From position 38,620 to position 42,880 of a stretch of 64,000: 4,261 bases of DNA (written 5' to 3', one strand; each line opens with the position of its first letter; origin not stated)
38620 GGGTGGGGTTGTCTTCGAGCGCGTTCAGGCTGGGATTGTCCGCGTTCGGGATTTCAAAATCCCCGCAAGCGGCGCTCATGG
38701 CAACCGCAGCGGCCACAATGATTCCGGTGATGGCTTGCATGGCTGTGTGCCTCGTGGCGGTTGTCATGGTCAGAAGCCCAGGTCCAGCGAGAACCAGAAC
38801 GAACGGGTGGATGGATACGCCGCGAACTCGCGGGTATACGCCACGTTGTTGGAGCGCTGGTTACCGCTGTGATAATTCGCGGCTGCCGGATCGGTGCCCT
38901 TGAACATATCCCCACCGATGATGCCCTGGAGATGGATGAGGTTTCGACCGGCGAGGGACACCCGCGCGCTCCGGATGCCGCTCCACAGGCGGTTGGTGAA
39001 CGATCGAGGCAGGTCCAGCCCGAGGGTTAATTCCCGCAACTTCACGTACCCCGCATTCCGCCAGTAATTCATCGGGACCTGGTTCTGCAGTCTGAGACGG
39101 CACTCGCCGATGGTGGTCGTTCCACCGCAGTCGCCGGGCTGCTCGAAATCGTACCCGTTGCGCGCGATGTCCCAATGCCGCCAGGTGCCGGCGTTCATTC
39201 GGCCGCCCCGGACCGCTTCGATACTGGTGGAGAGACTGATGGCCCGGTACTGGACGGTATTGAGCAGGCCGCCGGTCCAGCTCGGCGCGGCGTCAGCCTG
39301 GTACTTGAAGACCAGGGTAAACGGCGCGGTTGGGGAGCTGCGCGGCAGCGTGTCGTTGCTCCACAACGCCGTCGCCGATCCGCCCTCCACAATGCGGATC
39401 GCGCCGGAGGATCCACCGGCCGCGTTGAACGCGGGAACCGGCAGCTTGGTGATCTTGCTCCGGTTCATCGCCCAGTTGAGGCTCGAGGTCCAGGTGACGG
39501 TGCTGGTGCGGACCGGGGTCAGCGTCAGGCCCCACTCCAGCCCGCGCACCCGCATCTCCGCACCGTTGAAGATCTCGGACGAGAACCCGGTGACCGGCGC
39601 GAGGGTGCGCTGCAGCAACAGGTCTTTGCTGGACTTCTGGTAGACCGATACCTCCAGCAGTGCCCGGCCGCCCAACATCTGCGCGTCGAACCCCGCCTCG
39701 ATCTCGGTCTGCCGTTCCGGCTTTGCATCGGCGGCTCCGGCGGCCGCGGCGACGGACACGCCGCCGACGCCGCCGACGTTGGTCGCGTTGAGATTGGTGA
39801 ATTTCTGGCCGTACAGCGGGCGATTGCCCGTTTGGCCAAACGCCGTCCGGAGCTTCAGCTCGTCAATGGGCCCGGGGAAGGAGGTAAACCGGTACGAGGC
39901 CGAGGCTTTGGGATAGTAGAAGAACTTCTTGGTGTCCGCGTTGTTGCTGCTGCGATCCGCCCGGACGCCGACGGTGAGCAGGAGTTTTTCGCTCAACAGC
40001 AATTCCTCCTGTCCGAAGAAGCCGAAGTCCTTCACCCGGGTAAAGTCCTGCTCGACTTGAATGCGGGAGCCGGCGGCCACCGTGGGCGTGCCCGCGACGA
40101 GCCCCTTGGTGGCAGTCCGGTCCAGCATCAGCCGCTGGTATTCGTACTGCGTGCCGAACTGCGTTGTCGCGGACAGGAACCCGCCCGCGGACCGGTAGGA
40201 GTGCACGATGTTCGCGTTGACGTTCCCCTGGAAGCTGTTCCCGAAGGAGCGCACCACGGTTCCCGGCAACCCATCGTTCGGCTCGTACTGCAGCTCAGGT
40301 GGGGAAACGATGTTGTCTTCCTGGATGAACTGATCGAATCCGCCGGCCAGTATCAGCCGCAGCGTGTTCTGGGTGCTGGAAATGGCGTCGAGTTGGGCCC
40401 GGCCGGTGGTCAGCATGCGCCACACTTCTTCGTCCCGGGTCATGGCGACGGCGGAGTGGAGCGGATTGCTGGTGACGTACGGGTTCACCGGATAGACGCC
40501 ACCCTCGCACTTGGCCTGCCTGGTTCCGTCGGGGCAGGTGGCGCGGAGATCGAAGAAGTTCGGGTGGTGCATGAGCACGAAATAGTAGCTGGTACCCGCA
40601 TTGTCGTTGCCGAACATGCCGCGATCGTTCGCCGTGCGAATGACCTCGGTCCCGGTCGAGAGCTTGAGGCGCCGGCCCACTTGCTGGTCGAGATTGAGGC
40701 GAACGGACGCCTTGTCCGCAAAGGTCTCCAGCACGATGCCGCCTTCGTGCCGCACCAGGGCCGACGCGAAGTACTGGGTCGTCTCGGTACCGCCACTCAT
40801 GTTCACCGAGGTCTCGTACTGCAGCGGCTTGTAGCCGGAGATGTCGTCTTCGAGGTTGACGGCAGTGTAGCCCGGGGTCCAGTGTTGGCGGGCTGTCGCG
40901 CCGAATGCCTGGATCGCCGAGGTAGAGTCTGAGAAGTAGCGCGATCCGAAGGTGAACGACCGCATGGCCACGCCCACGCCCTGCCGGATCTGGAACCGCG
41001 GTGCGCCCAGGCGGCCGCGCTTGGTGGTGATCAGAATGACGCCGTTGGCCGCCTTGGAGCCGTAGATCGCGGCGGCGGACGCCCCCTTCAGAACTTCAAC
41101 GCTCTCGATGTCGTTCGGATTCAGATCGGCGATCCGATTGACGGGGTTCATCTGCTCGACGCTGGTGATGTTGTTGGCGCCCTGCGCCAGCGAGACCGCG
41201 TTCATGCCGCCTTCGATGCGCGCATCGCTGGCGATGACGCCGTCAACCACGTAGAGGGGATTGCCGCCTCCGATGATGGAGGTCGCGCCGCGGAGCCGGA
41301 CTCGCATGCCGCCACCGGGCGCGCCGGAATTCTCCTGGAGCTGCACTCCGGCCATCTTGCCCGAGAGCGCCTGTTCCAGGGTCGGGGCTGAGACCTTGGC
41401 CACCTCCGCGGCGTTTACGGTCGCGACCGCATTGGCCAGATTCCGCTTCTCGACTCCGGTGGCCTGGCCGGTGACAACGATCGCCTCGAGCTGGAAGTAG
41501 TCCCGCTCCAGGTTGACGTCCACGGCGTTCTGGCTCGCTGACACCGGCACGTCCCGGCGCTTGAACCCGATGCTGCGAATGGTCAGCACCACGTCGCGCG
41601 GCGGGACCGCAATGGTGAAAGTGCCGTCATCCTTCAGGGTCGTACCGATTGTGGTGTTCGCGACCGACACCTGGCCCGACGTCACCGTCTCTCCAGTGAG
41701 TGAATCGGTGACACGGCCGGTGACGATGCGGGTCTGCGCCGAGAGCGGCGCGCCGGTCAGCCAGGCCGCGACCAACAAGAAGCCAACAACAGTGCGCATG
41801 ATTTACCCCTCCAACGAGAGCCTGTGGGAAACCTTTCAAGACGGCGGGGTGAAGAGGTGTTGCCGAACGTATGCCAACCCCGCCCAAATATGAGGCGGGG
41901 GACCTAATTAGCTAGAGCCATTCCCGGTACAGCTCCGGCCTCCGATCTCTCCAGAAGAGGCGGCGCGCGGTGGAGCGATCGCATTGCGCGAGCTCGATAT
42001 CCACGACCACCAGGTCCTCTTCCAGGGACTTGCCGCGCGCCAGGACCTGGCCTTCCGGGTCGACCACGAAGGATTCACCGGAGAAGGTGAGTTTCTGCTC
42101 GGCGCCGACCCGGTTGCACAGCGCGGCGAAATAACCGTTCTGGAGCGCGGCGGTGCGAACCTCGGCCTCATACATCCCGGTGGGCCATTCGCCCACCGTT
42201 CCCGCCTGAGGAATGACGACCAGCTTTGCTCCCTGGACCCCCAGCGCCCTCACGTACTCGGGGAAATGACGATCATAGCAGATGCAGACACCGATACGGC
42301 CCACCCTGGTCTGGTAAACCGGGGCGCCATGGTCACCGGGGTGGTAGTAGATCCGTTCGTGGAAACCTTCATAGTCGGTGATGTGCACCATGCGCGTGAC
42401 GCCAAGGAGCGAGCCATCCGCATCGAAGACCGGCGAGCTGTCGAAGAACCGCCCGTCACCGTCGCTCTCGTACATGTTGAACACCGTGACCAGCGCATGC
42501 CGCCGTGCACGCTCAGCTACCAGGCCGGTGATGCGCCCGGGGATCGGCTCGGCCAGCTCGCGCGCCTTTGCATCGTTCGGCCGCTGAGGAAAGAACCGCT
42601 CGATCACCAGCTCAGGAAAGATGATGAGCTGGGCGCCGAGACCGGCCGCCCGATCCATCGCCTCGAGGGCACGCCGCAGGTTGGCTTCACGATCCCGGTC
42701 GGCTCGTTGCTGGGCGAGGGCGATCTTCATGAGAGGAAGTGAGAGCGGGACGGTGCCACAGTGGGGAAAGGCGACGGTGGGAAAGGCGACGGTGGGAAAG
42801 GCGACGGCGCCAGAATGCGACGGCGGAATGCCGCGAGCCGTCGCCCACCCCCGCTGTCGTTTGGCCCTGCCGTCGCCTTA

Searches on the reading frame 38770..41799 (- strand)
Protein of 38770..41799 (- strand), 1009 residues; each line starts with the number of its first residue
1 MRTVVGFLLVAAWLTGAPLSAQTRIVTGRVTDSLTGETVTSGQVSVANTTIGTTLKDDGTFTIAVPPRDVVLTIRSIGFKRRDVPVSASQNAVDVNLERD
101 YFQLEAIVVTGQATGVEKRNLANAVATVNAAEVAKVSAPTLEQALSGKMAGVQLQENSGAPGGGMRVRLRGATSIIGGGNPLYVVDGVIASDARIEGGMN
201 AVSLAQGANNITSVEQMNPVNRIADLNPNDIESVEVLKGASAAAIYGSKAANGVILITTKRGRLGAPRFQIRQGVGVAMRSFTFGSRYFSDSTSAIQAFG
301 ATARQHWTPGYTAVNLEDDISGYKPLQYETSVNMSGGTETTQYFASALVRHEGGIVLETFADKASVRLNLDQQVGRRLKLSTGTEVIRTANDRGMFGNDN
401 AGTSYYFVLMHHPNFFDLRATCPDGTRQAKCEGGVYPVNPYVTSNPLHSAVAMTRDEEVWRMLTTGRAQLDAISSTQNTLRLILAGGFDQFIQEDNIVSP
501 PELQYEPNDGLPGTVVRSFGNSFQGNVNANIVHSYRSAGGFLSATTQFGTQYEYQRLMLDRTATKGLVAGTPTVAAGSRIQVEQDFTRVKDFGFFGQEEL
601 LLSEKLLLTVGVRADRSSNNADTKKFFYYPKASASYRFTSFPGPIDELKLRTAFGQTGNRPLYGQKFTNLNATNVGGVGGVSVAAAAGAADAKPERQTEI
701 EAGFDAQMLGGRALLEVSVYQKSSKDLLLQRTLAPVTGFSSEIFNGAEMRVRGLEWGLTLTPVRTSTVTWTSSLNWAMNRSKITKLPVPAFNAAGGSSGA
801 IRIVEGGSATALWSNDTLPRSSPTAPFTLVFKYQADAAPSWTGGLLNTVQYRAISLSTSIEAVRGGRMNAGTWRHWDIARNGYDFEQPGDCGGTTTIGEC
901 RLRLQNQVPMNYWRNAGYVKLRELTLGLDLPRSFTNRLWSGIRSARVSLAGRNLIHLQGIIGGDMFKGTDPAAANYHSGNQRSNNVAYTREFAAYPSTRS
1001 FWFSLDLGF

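Call 17: search_protein_families(library=pfam, proteins=[window:38770-41799:-], max_evalue=0.001)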
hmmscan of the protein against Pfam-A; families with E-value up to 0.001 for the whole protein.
window:38770-41799:- (1009 aa): 3 families
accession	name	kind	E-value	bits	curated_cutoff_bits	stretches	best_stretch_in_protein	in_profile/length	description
PF00593.30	TonB_dep_Rec_b-barrel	-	1.4e-24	88.2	27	1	485-954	83-436/436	TonB dependent receptor-like, beta-barrel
PF07715.20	Plug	-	1.2e-16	61.6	23.9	1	118-254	2-107/107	TonB-dependent Receptor Plug Domain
PF13715.12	CarbopepD_reg_2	-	4.3e-11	43.1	32.2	1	26-109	1-88/88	CarboxypepD_reg-like domain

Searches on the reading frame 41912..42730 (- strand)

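Call 17: search_protein_families(library=pfam, proteins=[window:41912-42730:-], max_evalue=0.001)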
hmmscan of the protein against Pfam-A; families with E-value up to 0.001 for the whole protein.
window:41912-42730:- (272 aa): 1 family
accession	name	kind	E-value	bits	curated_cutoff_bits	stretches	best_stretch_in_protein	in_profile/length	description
PF00795.27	CN_hydrolase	-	6e-49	167.1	23.2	1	2-251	1-252/256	Carbon-nitrogen hydrolase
